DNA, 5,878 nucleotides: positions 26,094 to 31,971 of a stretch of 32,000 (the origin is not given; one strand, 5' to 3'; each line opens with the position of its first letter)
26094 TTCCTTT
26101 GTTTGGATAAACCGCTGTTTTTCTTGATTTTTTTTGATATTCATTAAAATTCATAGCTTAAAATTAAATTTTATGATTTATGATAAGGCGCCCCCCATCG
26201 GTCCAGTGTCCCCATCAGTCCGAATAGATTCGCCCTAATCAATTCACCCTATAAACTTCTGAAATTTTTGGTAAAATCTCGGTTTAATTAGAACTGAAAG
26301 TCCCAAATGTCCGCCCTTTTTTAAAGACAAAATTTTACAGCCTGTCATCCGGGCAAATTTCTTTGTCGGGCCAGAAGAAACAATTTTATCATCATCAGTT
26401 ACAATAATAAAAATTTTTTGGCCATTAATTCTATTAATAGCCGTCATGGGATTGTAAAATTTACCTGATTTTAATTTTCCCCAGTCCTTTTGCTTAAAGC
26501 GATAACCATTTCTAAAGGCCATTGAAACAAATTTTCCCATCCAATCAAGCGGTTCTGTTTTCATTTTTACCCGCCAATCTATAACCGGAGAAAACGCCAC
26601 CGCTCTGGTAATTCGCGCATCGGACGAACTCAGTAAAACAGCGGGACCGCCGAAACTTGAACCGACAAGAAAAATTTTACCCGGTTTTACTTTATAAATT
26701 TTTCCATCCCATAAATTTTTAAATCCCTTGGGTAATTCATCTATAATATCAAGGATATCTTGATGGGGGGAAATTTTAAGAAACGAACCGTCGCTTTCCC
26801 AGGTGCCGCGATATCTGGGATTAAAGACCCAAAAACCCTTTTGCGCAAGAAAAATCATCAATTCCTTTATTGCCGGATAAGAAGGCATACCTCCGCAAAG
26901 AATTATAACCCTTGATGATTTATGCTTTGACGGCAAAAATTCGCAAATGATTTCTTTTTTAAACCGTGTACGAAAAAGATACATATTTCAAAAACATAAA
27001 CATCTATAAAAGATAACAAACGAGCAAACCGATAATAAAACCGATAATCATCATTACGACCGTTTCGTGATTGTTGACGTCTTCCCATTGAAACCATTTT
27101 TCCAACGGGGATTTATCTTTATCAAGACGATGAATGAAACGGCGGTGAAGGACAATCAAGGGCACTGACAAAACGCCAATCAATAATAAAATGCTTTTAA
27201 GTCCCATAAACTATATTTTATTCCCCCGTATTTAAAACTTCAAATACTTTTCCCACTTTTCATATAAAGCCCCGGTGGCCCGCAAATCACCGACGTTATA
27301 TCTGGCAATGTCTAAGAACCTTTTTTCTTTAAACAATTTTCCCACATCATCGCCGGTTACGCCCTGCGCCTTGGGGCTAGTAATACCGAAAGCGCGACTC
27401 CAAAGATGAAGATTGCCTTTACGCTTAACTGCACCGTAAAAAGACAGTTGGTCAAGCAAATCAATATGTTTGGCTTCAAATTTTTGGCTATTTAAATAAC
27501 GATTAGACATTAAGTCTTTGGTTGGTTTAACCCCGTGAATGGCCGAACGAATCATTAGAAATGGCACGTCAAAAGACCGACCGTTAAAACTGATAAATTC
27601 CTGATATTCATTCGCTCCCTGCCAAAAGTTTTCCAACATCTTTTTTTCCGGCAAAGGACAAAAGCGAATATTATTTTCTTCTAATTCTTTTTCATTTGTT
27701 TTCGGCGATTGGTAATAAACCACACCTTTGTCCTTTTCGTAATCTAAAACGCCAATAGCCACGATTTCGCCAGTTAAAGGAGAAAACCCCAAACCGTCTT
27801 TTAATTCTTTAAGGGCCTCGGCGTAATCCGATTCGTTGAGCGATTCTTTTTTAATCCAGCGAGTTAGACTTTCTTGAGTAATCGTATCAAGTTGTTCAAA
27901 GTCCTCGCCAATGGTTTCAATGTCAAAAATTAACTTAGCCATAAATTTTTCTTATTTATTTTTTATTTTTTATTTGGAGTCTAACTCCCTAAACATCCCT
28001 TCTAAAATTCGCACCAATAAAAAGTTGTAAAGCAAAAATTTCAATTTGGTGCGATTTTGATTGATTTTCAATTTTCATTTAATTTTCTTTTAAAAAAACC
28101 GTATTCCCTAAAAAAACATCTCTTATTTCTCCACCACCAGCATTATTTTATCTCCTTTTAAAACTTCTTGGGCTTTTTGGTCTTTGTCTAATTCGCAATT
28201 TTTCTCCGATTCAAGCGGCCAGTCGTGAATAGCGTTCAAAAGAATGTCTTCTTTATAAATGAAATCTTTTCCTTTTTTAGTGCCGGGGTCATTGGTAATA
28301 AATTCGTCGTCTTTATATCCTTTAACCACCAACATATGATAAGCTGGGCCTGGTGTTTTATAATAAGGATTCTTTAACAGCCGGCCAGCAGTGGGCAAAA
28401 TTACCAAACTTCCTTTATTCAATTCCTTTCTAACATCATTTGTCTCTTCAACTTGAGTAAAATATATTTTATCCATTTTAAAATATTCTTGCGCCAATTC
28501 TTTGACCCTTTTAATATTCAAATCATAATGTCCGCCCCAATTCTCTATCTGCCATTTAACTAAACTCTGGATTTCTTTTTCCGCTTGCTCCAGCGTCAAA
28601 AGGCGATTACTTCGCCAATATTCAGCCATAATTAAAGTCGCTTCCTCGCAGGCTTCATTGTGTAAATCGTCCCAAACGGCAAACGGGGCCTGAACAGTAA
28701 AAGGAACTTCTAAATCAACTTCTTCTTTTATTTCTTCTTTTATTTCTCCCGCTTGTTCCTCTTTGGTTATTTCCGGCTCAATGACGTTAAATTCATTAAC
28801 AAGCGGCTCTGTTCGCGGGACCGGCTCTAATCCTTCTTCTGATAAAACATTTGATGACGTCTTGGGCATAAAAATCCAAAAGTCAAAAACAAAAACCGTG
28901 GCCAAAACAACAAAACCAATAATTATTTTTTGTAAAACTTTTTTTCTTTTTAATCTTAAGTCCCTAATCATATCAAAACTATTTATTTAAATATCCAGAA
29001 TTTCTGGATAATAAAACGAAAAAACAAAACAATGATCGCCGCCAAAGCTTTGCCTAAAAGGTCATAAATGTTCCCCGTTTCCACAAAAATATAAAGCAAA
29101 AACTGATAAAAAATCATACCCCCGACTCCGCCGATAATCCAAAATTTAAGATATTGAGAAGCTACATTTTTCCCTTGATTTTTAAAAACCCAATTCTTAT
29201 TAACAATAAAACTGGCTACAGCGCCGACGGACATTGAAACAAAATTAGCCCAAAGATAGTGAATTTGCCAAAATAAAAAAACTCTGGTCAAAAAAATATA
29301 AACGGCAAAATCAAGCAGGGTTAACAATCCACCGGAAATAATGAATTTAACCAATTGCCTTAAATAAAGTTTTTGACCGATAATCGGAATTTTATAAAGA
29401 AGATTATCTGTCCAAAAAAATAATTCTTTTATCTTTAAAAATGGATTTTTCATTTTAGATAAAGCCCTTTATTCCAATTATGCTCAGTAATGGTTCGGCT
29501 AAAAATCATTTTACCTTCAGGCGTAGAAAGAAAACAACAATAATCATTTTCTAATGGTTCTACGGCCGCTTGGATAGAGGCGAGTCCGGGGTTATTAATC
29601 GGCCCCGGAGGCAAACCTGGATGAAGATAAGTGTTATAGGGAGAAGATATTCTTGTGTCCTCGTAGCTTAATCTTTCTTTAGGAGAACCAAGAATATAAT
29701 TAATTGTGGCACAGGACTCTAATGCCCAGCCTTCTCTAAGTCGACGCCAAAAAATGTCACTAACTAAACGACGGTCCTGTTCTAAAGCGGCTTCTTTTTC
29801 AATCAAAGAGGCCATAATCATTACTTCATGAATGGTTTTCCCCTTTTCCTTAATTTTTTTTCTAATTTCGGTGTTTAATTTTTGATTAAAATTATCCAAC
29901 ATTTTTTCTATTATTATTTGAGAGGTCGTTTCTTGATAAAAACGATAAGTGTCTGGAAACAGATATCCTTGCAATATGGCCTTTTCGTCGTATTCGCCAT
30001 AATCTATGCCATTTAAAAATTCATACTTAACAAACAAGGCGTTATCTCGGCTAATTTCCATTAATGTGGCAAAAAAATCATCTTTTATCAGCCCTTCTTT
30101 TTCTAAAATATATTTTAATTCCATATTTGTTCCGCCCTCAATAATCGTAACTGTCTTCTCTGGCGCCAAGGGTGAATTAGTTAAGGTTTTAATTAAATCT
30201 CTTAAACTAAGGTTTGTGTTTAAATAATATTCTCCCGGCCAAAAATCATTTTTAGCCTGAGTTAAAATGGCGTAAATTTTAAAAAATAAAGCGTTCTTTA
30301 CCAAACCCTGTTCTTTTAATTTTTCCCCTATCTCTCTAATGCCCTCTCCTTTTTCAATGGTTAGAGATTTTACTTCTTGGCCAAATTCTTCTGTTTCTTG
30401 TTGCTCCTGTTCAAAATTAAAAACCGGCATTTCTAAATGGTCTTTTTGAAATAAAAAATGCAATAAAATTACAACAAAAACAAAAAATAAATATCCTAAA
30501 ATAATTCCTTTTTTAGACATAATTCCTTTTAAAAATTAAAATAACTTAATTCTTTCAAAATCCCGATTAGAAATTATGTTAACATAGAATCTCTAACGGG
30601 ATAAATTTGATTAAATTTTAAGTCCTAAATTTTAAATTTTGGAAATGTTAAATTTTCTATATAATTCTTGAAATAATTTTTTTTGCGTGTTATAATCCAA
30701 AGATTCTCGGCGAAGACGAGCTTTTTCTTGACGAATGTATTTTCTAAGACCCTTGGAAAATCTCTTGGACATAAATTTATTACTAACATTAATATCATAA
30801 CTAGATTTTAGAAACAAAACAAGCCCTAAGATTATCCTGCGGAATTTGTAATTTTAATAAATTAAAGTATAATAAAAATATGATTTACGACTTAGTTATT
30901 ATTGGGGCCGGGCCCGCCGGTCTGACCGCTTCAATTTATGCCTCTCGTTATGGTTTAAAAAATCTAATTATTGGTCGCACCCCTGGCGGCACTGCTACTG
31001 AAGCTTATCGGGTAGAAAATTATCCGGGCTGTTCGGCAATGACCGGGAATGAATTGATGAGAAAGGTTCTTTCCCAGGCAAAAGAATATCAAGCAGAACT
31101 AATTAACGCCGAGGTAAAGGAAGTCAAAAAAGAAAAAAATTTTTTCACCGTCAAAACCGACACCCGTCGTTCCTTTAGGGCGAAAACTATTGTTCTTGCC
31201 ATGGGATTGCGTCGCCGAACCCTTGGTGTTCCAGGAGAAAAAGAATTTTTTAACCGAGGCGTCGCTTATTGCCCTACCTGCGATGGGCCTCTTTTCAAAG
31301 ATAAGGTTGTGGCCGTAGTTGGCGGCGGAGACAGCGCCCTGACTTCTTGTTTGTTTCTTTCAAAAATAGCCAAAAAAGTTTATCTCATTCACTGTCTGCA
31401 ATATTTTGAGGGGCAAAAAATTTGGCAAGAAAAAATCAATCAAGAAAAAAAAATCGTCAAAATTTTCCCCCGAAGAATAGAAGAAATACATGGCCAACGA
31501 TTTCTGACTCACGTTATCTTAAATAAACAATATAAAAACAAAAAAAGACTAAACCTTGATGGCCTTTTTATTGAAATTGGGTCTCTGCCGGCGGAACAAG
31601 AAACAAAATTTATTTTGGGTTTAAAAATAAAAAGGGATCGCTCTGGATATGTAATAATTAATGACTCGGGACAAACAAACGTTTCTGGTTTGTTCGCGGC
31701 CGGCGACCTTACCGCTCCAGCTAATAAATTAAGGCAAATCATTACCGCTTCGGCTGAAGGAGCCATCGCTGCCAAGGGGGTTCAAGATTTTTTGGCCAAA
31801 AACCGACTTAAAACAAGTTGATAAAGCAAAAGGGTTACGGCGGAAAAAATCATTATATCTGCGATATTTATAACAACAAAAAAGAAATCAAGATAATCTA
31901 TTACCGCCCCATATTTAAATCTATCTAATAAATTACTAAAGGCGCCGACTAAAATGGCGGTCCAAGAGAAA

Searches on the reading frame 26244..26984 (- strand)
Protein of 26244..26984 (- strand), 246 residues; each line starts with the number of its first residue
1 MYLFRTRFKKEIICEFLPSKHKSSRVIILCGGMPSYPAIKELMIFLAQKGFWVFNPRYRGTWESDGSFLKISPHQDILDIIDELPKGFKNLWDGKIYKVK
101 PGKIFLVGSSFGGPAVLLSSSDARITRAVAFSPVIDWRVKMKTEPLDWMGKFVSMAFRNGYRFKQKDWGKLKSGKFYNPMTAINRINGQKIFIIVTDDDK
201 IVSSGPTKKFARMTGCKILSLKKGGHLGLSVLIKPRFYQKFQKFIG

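Call 6: search_protein_families(library=pfam, proteins=[window:26244-26984:-], max_evalue=0.001)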
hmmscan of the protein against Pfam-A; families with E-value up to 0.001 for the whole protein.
window:26244-26984:- (246 aa): 3 families
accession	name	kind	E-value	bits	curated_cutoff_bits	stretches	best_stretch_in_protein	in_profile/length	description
PF12146.15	Hydrolase_4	-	6.4e-09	35.9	27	1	24-159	5-136/239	Serine aminopeptidase, S33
PF12697.13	Abhydrolase_6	-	1.8e-06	29.2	26.3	1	30-158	4-121/217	Alpha/beta hydrolase family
PF00326.27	Peptidase_S9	-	5.4e-06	26.5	22.6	1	43-213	7-170/213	Prolyl oligopeptidase family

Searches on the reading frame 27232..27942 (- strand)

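Call 6: search_protein_families(library=pfam, proteins=[window:27232-27942:-], max_evalue=0.001)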
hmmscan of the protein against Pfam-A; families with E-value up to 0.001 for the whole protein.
window:27232-27942:- (236 aa): 3 families
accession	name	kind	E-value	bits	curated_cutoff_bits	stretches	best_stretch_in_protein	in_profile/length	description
PF10108.15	DNA_pol_B_exo2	-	2.9e-20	73.3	24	1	86-231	36-174/213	Predicted 3'-5' exonuclease related to the exonuclease domain of PolB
PF13482.12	RNase_H_2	-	8.6e-13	49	22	1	52-230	9-164/165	RNase_H superfamily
PF03104.25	DNA_pol_B_exo1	-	0.00055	19.9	23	1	81-146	126-192/242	DNA polymerase family B, exonuclease domain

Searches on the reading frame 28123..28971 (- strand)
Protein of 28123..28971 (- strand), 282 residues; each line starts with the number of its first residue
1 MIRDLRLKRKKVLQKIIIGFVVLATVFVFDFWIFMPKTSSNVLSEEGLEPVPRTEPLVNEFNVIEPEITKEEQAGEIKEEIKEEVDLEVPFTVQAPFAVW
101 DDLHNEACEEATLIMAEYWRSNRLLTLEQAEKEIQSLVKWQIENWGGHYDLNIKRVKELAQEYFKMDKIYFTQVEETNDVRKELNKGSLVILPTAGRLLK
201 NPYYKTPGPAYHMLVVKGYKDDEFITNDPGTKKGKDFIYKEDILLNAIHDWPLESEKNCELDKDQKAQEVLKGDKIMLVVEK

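Call 6: search_protein_families(library=pfam, proteins=[window:28123-28971:-], max_evalue=0.001)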
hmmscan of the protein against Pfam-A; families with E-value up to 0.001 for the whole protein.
window:28123-28971:- (282 aa): 1 family
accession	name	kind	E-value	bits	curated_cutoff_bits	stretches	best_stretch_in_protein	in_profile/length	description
PF13529.12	Peptidase_C39_2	-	2.4e-10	41.6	24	1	87-229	1-142/143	Peptidase_C39 like family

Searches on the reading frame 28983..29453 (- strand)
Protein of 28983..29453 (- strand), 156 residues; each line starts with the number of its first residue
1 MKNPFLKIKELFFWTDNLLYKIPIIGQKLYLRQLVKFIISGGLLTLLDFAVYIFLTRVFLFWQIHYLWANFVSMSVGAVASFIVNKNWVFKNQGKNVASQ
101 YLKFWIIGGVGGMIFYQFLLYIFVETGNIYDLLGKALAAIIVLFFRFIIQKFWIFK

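Call 76: search_protein_families(library=pfam, proteins=[window:28983-29453:-], max_evalue=1)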
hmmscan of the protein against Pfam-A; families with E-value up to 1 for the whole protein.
window:28983-29453:- (156 aa): 1 family
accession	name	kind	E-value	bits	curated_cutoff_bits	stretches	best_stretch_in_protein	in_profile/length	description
PF04138.20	GtrA_DPMS_TM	-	5.5e-19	68.9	26.1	1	36-155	1-117/117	GtrA/DPMS, transmembrane domain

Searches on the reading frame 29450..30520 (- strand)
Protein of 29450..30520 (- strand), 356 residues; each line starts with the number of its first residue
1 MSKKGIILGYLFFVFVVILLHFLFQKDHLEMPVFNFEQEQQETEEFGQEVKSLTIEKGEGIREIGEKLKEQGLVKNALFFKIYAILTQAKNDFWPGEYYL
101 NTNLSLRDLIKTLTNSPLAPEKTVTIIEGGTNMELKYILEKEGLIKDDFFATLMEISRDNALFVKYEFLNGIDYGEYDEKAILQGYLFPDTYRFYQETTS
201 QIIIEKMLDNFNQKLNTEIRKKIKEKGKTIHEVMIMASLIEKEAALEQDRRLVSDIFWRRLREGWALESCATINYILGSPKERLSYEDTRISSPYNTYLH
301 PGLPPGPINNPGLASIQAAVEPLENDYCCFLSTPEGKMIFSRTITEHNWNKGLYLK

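Call 76: search_protein_families(library=pfam, proteins=[window:29450-30520:-], max_evalue=1)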
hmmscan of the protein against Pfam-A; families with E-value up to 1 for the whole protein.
window:29450-30520:- (356 aa): 1 family
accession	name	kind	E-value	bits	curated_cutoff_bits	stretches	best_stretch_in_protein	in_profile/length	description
PF02618.21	YceG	-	2.7e-79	266.9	32.4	1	53-350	1-272/275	YceG-like family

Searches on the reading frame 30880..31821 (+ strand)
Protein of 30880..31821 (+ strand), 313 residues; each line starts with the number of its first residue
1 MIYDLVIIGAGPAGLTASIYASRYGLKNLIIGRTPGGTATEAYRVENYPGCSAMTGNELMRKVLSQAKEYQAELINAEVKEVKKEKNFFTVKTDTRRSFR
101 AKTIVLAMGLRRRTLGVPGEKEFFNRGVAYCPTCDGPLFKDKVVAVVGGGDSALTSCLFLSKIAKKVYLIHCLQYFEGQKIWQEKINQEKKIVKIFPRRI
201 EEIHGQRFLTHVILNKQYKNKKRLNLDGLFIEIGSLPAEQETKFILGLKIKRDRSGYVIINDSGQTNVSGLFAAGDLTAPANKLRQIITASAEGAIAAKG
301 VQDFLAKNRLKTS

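Call 14: find_encoding_contigs(protein=window:30880-31821:+, flank=10000, max_places=1)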
Protein window:30880-31821:+ (313 aa): 6 contigs read that carry it; 1 place shown.
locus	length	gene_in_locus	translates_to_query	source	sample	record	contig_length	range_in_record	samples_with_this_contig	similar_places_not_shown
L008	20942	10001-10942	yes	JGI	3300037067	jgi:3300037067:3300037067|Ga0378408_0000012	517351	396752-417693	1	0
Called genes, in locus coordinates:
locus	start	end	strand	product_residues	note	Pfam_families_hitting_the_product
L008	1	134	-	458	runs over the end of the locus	PF01547:SBP_bac_1, PF13416:SBP_bac_8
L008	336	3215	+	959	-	PF00912:Transgly, PF00905:Transpeptidase, PF17957:Big_7 (faint)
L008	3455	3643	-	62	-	-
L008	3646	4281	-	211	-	PF07853:DUF1648, PF13630:SdpI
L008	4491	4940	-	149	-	PF01467:CTP_transf_like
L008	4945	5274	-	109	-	PF03819:MazG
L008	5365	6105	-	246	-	PF12146:Hydrolase_4 (weak), PF12697:Abhydrolase_6 (weak), PF00326:Peptidase_S9 (weak)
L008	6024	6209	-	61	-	-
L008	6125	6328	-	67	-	-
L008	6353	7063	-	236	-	PF13482:RNase_H_2, PF10108:DNA_pol_B_exo2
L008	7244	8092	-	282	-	PF13529:Peptidase_C39_2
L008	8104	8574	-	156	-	PF04138:GtrA_DPMS_TM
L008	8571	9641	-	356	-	PF02618:YceG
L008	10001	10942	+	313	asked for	PF00890:FAD_binding_2 (faint), PF01134:GIDA (faint), PF01266:DAO (faint), PF01946:Thi4 (faint), PF03486:HI0933_like (faint), PF07992:Pyr_redox_2, PF13738:Pyr_redox_3, PF00070:Pyr_redox (weak), +2 more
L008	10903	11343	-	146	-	PF01252:Peptidase_A8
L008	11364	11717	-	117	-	PF01258:zf-dskA_traR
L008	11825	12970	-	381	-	-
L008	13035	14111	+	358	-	PF21543:CvfB_2nd (faint), PF24685:OB_RRP5_4th (faint), PF00575:S1, PF23459:S1_RRP5 (weak)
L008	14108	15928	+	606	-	PF06480:FtsH_ext (weak), PF00004:AAA, PF17862:AAA_lid_3, PF01434:Peptidase_M41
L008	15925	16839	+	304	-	-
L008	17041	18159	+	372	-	PF00712:DNA_pol3_beta, PF02767:DNA_pol3_beta_2, PF02768:DNA_pol3_beta_3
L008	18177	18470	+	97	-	PF00216:Bac_DNA_binding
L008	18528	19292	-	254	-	PF01551:Peptidase_M23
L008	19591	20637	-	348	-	PF00437:T2SSE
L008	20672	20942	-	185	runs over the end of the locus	PF08207:EFP_N, PF01132:EFP, PF09285:Elong-fact-P_C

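Call 76: search_protein_families(library=pfam, proteins=[window:30880-31821:+], max_evalue=1)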
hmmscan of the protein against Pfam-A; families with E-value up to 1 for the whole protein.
window:30880-31821:+ (313 aa): 17 families
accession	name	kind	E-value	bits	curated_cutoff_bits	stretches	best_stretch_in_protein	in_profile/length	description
PF07992.20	Pyr_redox_2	-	1.7e-39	136.5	26.1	1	3-294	1-291/291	Pyridine nucleotide-disulphide oxidoreductase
PF13738.12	Pyr_redox_3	-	1.7e-18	67.4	30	2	75-275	100-305/305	Pyridine nucleotide-disulphide oxidoreductase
PF03486.20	HI0933_like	-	4.1e-09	36.7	50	2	4-32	2-30/244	HI0933-like protein Rossmann domain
PF00070.33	Pyr_redox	-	1.4e-08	35.6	22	1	144-207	2-70/82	Pyridine nucleotide-disulphide oxidoreductase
PF00890.30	FAD_binding_2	-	1.7e-08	34.6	20.4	1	4-36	1-33/414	FAD binding domain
PF01946.23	Thi4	-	3.3e-06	26.9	26.2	1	3-34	18-50/235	Thi4 family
PF13450.12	NAD_binding_8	-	4.6e-06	27.3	21.9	1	7-42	1-38/68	NAD(P)-binding Rossmann-like domain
PF01266.30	DAO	-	9.3e-06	25.8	27.9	2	48-111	140-205/353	FAD dependent oxidoreductase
PF12831.13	FAD_oxidored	-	1.1e-05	25.3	27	1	4-44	1-43/416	FAD dependent oxidoreductase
PF01134.28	GIDA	-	1.8e-05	24.4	22.1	2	4-31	1-28/391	Glucose inhibited division protein A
PF01494.25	FAD_binding_3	-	9.8e-05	22.2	22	1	4-35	3-34/349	FAD binding domain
PF13434.12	Lys_Orn_oxgnase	-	0.00017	21.3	21.3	1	69-157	113-204/339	L-lysine 6-monooxygenase/L-ornithine 5-monooxygenase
PF05834.18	Lycopene_cycl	-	0.00029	20.5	23.4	1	4-36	1-35/380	Lycopene cyclase protein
PF13454.12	NAD_binding_9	-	0.00034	21.1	21.8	1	58-109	101-153/155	FAD-NAD(P)-binding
PF06508.19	QueC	-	0.077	12.9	22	0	143-195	3-50/210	Queuosine biosynthesis protein QueC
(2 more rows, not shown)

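Call 94: search_protein_families(library=ncbifam, proteins=[L008:19591-20637:-, L008:11825-12970:-, L008:15925-16839:+, L008:18528-19292:-], max_evalue=0.001)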
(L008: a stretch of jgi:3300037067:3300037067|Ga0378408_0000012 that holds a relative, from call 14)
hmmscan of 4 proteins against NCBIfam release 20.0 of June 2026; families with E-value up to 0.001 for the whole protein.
L008:19591-20637:- (348 aa): 19 families
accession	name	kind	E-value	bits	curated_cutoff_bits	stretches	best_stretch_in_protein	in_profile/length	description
TIGR01420.1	pilT_fam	subfamily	2.8e-127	424.7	319.1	1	3-344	2-343/343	PilT/PilU family type 4a pilus ATPase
TIGR02525.1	plasmid_TraJ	equivalog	2.7e-48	164.8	368.3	1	89-339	114-367/372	plasmid transfer ATPase TraJ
TIGR02524.1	dot_icm_DotB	equivalog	2e-44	152.3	463.3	1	4-326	7-341/358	Dot/Icm type IV secretion system ATPase DotB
TIGR02533.1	type_II_gspE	equivalog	1.8e-41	142.3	630.25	1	114-244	233-359/486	type II secretion system ATPase GspE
TIGR02538.1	type_IV_pilB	equivalog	9.1e-40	136.8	675.65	1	5-244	187-432/564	type IV-A pilus assembly ATPase PilB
NF041000.1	ATPase_ComGA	equivalog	2.8e-38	131.4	300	1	5-271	2-266/267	competence type IV pilus ATPase ComGA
NF007755.0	PRK10436.1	equivalog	2.4e-34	118.8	617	1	4-273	90-358/465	type II secretion system protein GspE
NF053534.1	T4PilAsmATPsTfpB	equivalog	7.5e-34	117.1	850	1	9-244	211-452/584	type IV pilus assembly ATPase TfpB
TIGR02782.1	TrbB_P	equivalog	6e-13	48.7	304.55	1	127-266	139-277/303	P-type conjugative transfer ATPase TrbB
NF058587.1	archaellum_moto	equivalog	1.6e-12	47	550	1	126-241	277-393/527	archaellum flagellar ATPase motor FlaI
TIGR02788.1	VirB11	equivalog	2e-12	46.8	249.95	1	126-249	146-270/308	P-type DNA transfer ATPase VirB11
NF010469.0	PRK13894.1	subfamily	1.6e-10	40.9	508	1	126-266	151-291/320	conjugal transfer ATPase TrbB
NF010407.0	PRK13833.1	subfamily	4e-09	36.3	499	1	127-272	147-290/323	conjugal transfer protein TrbB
NF053672.1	bindosome_BasE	exception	7.3e-09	34.9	1000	1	76-259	227-406/512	bindosome assembly system ATPase subunit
NF010425.0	PRK13851.1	equivalog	9.9e-08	31.2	461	1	127-244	165-283/344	type IV secretion system protein VirB11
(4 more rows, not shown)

L008:11825-12970:- (381 aa): 0 families

L008:15925-16839:+ (304 aa): 0 families

L008:18528-19292:- (254 aa): 4 families
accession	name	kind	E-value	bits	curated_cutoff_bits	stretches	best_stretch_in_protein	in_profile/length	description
NF004799.0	PRK06148.1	subfamily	5e-16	57.9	1128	1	66-233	390-543/1015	hypothetical protein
NF045981.1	MSC0775_fam_LP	subfamily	4.5e-08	32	250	1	198-231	588-619/740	MSC_0775 family lipoprotein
NF052530.1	Heli_ShapePgp3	exception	6.7e-05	22.1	300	1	165-230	198-254/270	peptidoglycan metallopeptidase Pgp3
NF052336.1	PdgHdaseHSB100310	equivalog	0.00028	20.4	500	1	160-242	83-156/316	peptidoglycan hydrolase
